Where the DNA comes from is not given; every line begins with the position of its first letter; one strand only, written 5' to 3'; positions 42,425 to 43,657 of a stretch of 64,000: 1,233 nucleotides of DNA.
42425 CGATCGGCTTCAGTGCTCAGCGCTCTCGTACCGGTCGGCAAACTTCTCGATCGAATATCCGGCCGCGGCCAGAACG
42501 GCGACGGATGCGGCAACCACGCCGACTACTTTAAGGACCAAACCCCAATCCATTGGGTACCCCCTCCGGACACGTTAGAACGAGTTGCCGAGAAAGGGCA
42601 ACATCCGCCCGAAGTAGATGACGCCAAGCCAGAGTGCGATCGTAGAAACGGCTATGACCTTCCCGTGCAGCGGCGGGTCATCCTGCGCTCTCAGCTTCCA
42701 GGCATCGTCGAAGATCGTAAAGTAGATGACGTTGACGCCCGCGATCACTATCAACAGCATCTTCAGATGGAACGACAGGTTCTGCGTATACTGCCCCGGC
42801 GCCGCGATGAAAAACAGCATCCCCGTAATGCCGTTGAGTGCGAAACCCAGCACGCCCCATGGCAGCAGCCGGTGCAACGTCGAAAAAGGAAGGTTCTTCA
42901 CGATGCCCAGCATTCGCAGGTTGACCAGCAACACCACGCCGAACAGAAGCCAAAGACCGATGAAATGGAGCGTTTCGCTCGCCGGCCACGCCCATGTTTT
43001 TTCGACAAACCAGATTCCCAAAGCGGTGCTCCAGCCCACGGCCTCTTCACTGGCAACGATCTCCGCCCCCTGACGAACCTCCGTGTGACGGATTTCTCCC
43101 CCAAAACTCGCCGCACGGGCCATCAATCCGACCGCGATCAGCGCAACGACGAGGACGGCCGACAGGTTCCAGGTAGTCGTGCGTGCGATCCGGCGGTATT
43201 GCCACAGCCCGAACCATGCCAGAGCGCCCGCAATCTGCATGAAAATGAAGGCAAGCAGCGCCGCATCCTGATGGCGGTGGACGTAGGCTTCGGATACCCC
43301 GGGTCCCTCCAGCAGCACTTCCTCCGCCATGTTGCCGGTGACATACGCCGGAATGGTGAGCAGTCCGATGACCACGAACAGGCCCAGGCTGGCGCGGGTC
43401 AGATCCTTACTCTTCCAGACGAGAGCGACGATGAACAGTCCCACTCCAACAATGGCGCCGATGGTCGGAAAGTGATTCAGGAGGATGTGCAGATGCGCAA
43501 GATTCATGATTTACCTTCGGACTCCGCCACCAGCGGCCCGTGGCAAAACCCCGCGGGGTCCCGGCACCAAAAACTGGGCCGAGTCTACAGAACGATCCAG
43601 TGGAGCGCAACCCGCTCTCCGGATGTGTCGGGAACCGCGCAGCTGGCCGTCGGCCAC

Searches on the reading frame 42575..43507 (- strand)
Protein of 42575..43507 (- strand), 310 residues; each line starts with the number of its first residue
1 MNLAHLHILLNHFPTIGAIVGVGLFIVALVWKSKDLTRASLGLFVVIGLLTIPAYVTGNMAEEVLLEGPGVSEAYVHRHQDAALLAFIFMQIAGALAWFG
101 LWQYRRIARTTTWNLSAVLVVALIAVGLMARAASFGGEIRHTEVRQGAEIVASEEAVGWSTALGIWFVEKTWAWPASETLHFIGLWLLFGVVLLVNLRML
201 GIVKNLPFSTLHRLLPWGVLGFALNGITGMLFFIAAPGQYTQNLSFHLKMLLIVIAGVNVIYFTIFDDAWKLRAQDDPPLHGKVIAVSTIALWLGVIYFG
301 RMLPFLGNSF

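Call 16: search_protein_families(library=pfam, proteins=[window:42575-43507:-], max_evalue=0.001)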
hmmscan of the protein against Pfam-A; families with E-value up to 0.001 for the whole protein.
window:42575-43507:- (310 aa): 1 family
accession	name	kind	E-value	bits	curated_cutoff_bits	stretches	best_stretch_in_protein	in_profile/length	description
PF09980.14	DUF2214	-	0.00051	20.4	34.1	1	180-277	8-108/147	Predicted membrane protein (DUF2214)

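Call 18: search_protein_families(library=padloc, proteins=[window:42575-43507:-], max_evalue=0.01)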
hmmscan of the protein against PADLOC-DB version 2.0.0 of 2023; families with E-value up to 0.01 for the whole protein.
window:42575-43507:- (310 aa): 0 families

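Call 19: search_protein_families(library=ncbifam, proteins=[window:42575-43507:-], max_evalue=0.01)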
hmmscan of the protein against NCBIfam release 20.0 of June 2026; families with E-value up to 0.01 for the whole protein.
window:42575-43507:- (310 aa): 0 families
